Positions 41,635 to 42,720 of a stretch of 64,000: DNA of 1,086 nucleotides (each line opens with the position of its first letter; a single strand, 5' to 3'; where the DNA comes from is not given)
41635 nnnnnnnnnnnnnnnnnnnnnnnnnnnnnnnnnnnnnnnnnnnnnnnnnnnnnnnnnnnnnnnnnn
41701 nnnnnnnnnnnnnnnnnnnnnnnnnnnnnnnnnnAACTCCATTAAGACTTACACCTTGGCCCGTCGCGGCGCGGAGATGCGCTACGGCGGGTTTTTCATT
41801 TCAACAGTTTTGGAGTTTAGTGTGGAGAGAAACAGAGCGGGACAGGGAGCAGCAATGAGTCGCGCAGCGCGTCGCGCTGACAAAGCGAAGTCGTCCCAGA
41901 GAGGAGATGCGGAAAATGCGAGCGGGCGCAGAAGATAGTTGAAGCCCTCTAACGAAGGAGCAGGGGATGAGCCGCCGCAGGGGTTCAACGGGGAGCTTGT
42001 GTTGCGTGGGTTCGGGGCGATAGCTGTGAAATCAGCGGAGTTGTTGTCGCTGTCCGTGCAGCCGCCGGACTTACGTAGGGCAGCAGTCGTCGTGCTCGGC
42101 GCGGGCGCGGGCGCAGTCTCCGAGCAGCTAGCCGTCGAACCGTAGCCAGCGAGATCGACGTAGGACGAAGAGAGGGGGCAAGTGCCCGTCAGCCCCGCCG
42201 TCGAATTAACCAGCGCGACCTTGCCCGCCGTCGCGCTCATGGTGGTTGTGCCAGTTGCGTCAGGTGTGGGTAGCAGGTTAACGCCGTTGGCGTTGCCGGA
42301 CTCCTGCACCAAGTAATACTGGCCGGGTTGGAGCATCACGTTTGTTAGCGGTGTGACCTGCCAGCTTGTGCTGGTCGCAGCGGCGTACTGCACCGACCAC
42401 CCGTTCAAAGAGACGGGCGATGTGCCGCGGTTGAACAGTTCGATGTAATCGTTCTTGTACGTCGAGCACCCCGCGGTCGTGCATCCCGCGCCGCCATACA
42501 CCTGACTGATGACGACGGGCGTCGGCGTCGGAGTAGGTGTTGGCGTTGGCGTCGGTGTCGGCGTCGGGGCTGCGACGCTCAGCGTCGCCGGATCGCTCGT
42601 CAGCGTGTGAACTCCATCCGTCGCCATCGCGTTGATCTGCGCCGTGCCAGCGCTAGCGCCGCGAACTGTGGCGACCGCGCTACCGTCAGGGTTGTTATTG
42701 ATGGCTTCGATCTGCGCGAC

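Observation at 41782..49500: Giant LTD/Big_2 surface protein gene contains at least 3 near-identical 1.42-kb tandem repeats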

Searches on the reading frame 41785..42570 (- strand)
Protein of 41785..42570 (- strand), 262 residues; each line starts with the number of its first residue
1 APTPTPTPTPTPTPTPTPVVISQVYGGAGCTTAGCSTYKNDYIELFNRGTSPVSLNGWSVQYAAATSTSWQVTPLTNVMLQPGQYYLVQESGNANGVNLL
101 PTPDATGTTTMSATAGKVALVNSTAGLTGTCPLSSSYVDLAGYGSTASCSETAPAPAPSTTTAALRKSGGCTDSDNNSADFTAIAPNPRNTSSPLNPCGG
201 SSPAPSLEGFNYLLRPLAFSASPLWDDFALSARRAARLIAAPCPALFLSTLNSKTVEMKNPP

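Call 63: predict_structure(alignment_id=A2)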
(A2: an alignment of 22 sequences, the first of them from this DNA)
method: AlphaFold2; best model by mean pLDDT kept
length: 248 residues; sequences in the alignment: 22
mean_pLDDT: 78.9   pTM: 0.71
mean pLDDT of the five models: 78.9, 78.3, 75.0, 64.5, 61.6
residues with pLDDT >= 90: 117; 70-90: 61; 50-70: 25; < 50: 45
segments of 3 or more residues with pLDDT < 50: 187-191, 195-205, 209-213, 220-238
pLDDT, mean of each block of 10 residues (from residue 1): 84 74 89 94 95 94 94 87 87 80 95 91 93 93 90 88 94 92 64 48 47 50 45 45 56
secondary structure, 60 per line:
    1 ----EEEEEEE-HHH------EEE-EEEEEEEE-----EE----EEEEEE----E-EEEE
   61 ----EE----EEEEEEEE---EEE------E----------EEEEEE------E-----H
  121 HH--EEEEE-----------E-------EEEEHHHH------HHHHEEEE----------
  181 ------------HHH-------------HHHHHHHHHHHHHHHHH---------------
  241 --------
elements in order: E5-11 E22-24 E26-33 E45-50 E57-60 E71-78 E82-84 E102-107 E125-129 E149-152 H153-156 H163-166 E167-170 H209-225

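Call 66: fold_search(model_id=the predicted structure, library=pdb)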
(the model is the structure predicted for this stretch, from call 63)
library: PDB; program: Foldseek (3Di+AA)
matches with E <= 10: 881; with E <= 0.001: 12
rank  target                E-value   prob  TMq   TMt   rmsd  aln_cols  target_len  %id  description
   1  3gef_A                1.7e-04  1.00  0.35  0.70   3.7       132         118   15  Crystal structure of the R482W mutant of lamin A/C (released 2009-08-04)
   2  3umn_A                2.2e-04  1.00  0.30  0.57   5.8       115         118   17  Crystal Structure of Lamin-B1 (released 2011-11-30)
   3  3umn_B                2.3e-04  1.00  0.27  0.53   6.4       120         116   18  Crystal Structure of Lamin-B1 (released 2011-11-30)
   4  1ifr                  2.5e-04  1.00  0.32  0.66   4.0       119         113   14  Structure of Lamin A/C Globular Domain (released 2002-07-17)
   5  1ufg_MODEL_1_A        2.6e-04  1.00  0.31  0.48   4.3       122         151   14  Solution structure of immunoglobulin like domain of mouse nuclear lamin (released 2004-06-22)
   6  3jt0_A                3.3e-04  1.00  0.31  0.67   4.7       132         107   17  Crystal Structure of the C-terminal fragment (426-558) Lamin-B1 from Homo sapiens, Northeast Structural Genomics Conso (released 2009-09-22)
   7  6rpr_B                3.3e-04  1.00  0.31  0.61   4.7       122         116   14  LEM domain of Emerin mutant T43I in complex with BAF dimer and the Igfold of the lamin A/C (released 2020-03-04)
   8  3jt0_B                3.8e-04  1.00  0.28  0.58   6.7       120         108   18  Crystal Structure of the C-terminal fragment (426-558) Lamin-B1 from Homo sapiens, Northeast Structural Genomics Conso (released 2009-09-22)
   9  4q1z                  5.1e-04  1.00  0.45  0.30   8.2       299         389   11  Crystal structure of a DUF4876 family protein (BT_1938) from Bacteroides thetaiotaomicron VPI-5482 at 2.50 A resolution (released 2014-04-23)
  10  6ghd_B                5.7e-04  1.00  0.33  0.63   4.1       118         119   15  Structural analysis of the ternary complex between lamin A/C, BAF and emerin identifies an interface disrupted in auto (released 2018-08-08)
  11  7yvd_C                7.7e-04  1.00  0.31  0.55   4.4       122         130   13  The crystal structure of the progerin C-terminal peptide and the Ig-like domain of lamin A/C (released 2023-08-30)
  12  6ghd_F                8.7e-04  1.00  0.33  0.64   4.1       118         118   15  Structural analysis of the ternary complex between lamin A/C, BAF and emerin identifies an interface disrupted in auto (released 2018-08-08)
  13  7crg_B                1.1e-03  1.00  0.32  0.57   4.1       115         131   15  Beta-strand-mediated dimeric formation of the extended Ig-like domains of human lamin A/C (released 2021-08-25)
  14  2lll_MODEL_1_A        1.2e-03  1.00  0.34  0.63   3.9       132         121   15  Solution NMR structure of C-terminal globular domain of human Lamin-B2, Northeast Structural Genomics Consorti (released 2011-12-07)
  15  7crg_A                1.2e-03  1.00  0.31  0.55   4.3       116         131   14  Beta-strand-mediated dimeric formation of the extended Ig-like domains of human lamin A/C (released 2021-08-25)
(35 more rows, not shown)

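Call 70: find_homologous_proteins(query=window:41785-42570:-, max_evalue=1e-20)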
Query window:41785-42570:- (262 aa): 1021 proteins with E <= 1e-20 among 8000 candidates; the best 120 are listed.
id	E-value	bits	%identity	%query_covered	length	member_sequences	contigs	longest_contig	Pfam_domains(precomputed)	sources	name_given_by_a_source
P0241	1.2e-111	390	73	69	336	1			PF00932.26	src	-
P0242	3.4e-106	372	57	69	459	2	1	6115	PF00932.26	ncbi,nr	ncbi:MAG TPA: lamin tail domain-containing protein, partial [Candidatus Acidoferrales bacterium]|nr:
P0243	3.1e-92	327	69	87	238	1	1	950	PF00932.26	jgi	jgi:predicted extracellular nuclease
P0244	1.6e-88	315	64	95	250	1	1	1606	PF00932.26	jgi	jgi:predicted extracellular nuclease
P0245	1.8e-88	314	62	71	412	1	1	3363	PF00932.26,PF03160.21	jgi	jgi:hypothetical protein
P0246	5.2e-88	313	46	71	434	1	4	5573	PF00932.26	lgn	-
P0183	3.9e-87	310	64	69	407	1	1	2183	PF00932.26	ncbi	ncbi:MAG TPA: lamin tail domain-containing protein, partial [Pyrinomonadaceae bacterium]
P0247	8.5e-86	306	55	69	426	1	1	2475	PF00932.26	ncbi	-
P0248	2.0e-82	295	64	86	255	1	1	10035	PF00932.26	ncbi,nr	ncbi:MAG: lamin tail domain-containing protein [Rubrivivax sp.]|nr:lamin tail domain-containing prot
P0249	1.7e-81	291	75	71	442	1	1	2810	PF00932.26,PF03160.21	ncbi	ncbi:MAG: lamin tail domain-containing protein, partial [Pyrinomonadaceae bacterium]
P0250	1.7e-79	285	70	76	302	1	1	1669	PF00932.26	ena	-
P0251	8.2e-79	283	65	73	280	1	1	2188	PF00932.26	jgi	jgi:predicted extracellular nuclease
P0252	1.2e-78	282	70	76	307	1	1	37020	PF00932.26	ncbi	ncbi:MAG TPA: lamin tail domain-containing protein, partial [Pyrinomonadaceae bacterium]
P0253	2.3e-78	281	55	69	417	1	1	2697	PF00932.26,PF18998.7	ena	-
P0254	1.0e-77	279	73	68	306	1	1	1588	PF00932.26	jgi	-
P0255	4.6e-77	277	68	69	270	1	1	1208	PF00932.26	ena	-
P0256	5.5e-77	277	67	69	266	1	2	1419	PF00932.26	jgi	-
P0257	6.2e-77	277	72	69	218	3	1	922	PF00932.26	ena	-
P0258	1.7e-76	275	70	69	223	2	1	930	PF00932.26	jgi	jgi:uncharacterized protein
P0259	5.0e-76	274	68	70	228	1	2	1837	PF00932.26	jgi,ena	jgi:hypothetical protein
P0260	4.6e-75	270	52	66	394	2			PF00932.26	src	-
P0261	6.2e-75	270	57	69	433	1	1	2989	PF00932.26,PF02368.25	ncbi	ncbi:MAG TPA: lamin tail domain-containing protein, partial [Gemmatimonadaceae bacterium]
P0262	3.6e-74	267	75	69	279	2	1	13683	PF00932.26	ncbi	-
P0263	8.5e-74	266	59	82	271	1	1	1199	PF00932.26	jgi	jgi:predicted extracellular nuclease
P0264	1.3e-73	266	54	69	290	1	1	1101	PF00932.26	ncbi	ncbi:MAG: lamin tail domain-containing protein, partial [Gaiellaceae bacterium]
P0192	1.6e-73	265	55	69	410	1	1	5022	PF00932.26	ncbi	-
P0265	5.2e-73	264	50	66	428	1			PF00932.26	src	-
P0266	9.8e-73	263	70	69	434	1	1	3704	PF00932.26,PF18962.8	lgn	-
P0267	1.3e-72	262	55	69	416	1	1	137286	PF00932.26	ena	-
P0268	3.5e-72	261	70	68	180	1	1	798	PF00932.26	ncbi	-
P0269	7.0e-72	260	67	73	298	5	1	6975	PF00932.26,PF13620.13,PF17210.10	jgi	jgi:predicted extracellular nuclease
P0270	1.2e-71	259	68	69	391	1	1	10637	PF00932.26,PF18962.8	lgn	-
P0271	1.3e-71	259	67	69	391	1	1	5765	PF00932.26,PF18962.8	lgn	-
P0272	1.9e-70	255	67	69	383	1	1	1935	PF00932.26,PF18962.8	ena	-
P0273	2.1e-70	255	71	70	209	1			PF00932.26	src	-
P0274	7.8e-70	253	70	67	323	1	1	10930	PF00932.26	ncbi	ncbi:MAG: lamin tail domain-containing protein, partial [bacterium]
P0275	8.9e-70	253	70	68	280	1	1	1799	PF00932.26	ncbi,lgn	-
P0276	1.1e-69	253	69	69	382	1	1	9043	PF00932.26,PF18962.8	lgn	-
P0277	1.6e-69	252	65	69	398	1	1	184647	PF00932.26,PF18962.8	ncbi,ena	-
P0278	2.6e-69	252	66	69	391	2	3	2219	PF00932.26,PF18962.8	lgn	-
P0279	5.9e-69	250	58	77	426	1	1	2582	PF00932.26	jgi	jgi:uncharacterized protein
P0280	8.9e-69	250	65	69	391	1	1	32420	PF00932.26,PF18962.8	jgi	jgi:hypothetical protein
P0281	1.3e-68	249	66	69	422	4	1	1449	PF00932.26,PF17892.8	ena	-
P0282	2.2e-68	248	66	69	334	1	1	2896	PF00932.26,PF13620.13,PF22904.4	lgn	-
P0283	2.4e-68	248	64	69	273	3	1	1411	PF00932.26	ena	-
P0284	5.1e-68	247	64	69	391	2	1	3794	PF00932.26,PF18962.8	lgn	-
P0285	6.7e-68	247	65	69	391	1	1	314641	PF00932.26,PF18962.8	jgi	jgi:hypothetical protein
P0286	9.2e-68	246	63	68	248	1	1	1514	PF00932.26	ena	-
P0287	1.9e-67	245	66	69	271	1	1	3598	PF00932.26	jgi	jgi:hypothetical protein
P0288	2.0e-67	245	69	71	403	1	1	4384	PF00932.26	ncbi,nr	ncbi:MAG: lamin tail domain-containing protein, partial [Cytophagaceae bacterium]|nr:lamin tail doma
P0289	2.0e-66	242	54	73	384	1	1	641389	PF00932.26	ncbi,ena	-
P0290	3.1e-66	241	63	68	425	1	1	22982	PF00932.26,PF13620.13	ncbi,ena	-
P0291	3.4e-66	241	66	72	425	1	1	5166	PF00932.26,PF03160.21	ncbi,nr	ncbi:MAG TPA: Calx-beta domain-containing protein, partial [Thermoanaerobaculia bacterium]|nr:Calx-b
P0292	4.3e-66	241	66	69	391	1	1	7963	PF00932.26,PF18962.8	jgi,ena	jgi:hypothetical protein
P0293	5.0e-66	241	66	69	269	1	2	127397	PF00932.26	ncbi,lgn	-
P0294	8.8e-66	240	68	73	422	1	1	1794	PF00932.26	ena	-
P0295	9.1e-66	240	63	68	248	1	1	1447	PF00932.26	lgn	-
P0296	4.0e-65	238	65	69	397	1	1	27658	PF00932.26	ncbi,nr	ncbi:MAG TPA: lamin tail domain-containing protein, partial [Rudaea sp.]|nr:lamin tail domain-contai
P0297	8.5e-65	237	64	69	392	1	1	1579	PF00754.32,PF00932.26,PF18962.8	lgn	-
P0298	2.7e-64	235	59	73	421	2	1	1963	PF00932.26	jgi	jgi:predicted extracellular nuclease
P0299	2.7e-64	235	63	70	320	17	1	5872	PF00932.26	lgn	-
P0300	4.2e-64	234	56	70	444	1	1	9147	PF00932.26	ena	-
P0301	4.7e-64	234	62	69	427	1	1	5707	PF00932.26,PF18962.8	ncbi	-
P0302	7.5e-64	234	60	74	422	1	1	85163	PF13585.13,PF00932.26,PF18962.8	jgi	jgi:hypothetical protein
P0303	1.3e-63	233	58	73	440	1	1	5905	PF00932.26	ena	-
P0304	1.7e-63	233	64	69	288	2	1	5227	PF00932.26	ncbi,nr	ncbi:MAG TPA: lamin tail domain-containing protein, partial [Pyrinomonadaceae bacterium]|nr:lamin ta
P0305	3.4e-63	232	64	69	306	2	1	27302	PF00932.26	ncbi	-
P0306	3.9e-63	231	51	66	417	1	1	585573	PF00932.26,PF02368.25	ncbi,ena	-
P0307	5.1e-63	231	52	77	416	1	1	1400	PF00932.26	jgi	-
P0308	6.0e-63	231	61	72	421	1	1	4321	PF00932.26,PF00395.26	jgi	jgi:hypothetical protein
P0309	9.9e-63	230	60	72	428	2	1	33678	PF13585.13,PF00932.26,PF18962.8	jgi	jgi:hypothetical protein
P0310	1.2e-62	230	61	71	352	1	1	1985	PF00932.26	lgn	-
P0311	1.5e-62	229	63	71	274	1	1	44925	PF13205.13,PF00932.26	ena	-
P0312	1.5e-62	229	67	69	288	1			PF00932.26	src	-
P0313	3.9e-62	228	63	71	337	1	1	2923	PF00932.26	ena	-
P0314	4.3e-62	228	63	73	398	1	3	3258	PF00932.26,PF03160.21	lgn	-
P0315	7.0e-62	227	62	73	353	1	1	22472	PF00932.26,PF03160.21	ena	-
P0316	8.6e-62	227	63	71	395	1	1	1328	PF00932.26,PF18962.8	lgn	-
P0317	1.2e-61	226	54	66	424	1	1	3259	PF00932.26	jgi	jgi:hypothetical protein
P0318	1.3e-61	226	62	69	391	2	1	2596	PF00932.26,PF03160.21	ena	-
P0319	1.7e-61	226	61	70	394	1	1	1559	PF00932.26,PF18962.8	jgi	jgi:hypothetical protein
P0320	2.0e-61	226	65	69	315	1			PF00932.26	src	-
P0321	2.4e-61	225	65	70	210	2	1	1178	PF00932.26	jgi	jgi:predicted extracellular nuclease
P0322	4.6e-61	225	61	72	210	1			PF00932.26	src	-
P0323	5.4e-61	224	62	66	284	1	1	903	PF00932.26,PF03160.21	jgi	jgi:predicted extracellular nuclease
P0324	6.0e-61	224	57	69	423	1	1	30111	PF00932.26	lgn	-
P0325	8.3e-61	224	61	67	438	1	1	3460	PF00932.26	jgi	-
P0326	8.9e-61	224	64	69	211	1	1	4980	PF00932.26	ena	-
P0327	1.0e-60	223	65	69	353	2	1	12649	PF00932.26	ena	-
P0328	1.2e-60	223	51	71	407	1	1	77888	PF00932.26,PF02368.25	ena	-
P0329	1.4e-60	223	62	71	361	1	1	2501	PF00932.26,PF03160.21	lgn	-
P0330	1.9e-60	222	67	61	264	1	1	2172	PF00932.26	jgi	jgi:hypothetical protein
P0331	2.1e-60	222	58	74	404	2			PF00932.26,PF05345.19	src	-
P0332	2.2e-60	222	63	70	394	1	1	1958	PF00932.26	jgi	jgi:hypothetical protein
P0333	3.9e-60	221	61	72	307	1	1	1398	PF00932.26,PF00908.24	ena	-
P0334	5.8e-60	221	50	71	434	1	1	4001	PF00932.26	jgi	jgi:predicted extracellular nuclease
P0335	7.8e-60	220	56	77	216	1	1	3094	PF00932.26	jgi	jgi:predicted extracellular nuclease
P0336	1.2e-59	220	61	72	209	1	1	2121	PF00932.26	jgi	jgi:predicted extracellular nuclease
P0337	1.4e-59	220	61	69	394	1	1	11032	PF00932.26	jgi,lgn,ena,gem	-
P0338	1.4e-59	220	63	67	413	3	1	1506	PF22073.3,PF15780.12,PF00932.26,PF13620.13,PF12371.15,PF22544.3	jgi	-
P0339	1.5e-59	220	60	69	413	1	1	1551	PF00932.26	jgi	jgi:predicted extracellular nuclease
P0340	1.5e-59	220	65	69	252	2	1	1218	PF00932.26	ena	-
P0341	1.8e-59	219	63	71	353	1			PF00932.26,PF03160.21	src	-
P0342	2.7e-59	219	58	75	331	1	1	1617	PF00932.26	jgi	jgi:hypothetical protein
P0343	4.9e-59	218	63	69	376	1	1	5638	PF00932.26,PF03160.21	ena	-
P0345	8.2e-59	217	60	69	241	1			PF00932.26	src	-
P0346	9.3e-59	217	57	66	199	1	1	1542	PF00932.26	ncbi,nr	ncbi:MAG TPA: lamin tail domain-containing protein, partial [Pyrinomonadaceae bacterium]|nr:lamin ta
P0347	1.0e-58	217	65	68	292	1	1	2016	PF00932.26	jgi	jgi:predicted extracellular nuclease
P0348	1.3e-58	217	56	70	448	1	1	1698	PF00932.26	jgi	jgi:predicted extracellular nuclease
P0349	1.5e-58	216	61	73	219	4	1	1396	PF00932.26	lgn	-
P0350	1.8e-58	216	59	67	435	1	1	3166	PF00932.26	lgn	-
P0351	2.6e-58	216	59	73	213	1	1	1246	PF00932.26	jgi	jgi:predicted extracellular nuclease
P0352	2.7e-58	215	55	81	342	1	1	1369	PF00932.26,PF03160.21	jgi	jgi:hypothetical protein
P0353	2.7e-58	215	60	71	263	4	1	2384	PF00932.26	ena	-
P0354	3.5e-58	215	60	69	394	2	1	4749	PF00932.26,PF18962.8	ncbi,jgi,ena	ncbi:MAG TPA: T9SS type A sorting domain-containing protein [Niastella sp.]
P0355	3.7e-58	215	63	66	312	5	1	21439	PF00932.26,PF13620.13,PF22904.4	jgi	jgi:hypothetical protein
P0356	4.0e-58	215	61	69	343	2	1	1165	PF00090.26,PF00932.26,PF19028.7,PF18962.8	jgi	jgi:hypothetical protein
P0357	4.2e-58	215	62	71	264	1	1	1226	PF00932.26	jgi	-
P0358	4.3e-58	215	64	66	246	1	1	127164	PF00932.26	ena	-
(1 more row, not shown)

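Call 75: find_encoding_contigs(protein=P0244, flank=3000, max_places=2)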
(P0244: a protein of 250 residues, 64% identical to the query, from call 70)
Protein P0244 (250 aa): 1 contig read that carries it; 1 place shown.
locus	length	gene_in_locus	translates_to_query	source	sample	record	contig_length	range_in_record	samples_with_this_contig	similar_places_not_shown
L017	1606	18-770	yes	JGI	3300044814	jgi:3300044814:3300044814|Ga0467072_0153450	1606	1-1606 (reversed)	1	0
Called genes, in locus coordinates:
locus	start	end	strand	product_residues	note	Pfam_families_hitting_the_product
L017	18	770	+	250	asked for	PF00932:LTD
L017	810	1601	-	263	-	PF05690:ThiG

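Call 78: search_protein_families(library=pfam, proteins=[window:41785-42570:-], max_evalue=1)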
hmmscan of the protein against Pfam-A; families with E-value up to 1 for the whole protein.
window:41785-42570:- (262 aa): 4 families
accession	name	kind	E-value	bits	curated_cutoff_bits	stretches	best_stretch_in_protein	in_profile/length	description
PF00932.25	LTD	-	5.5e-14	52.9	34.3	1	14-124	3-98/109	Lamin Tail Domain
PF01690.22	PLRV_ORF5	-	0.021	14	27.4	1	3-40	2-38/524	Potato leaf roll virus readthrough protein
PF17142.10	SusF_N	-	0.19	11.7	28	1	50-91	117-158/276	Outer membrane protein SusF, N-terminal domain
PF08534.16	Redoxin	-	0.25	11.5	26.6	1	108-138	20-51/148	Redoxin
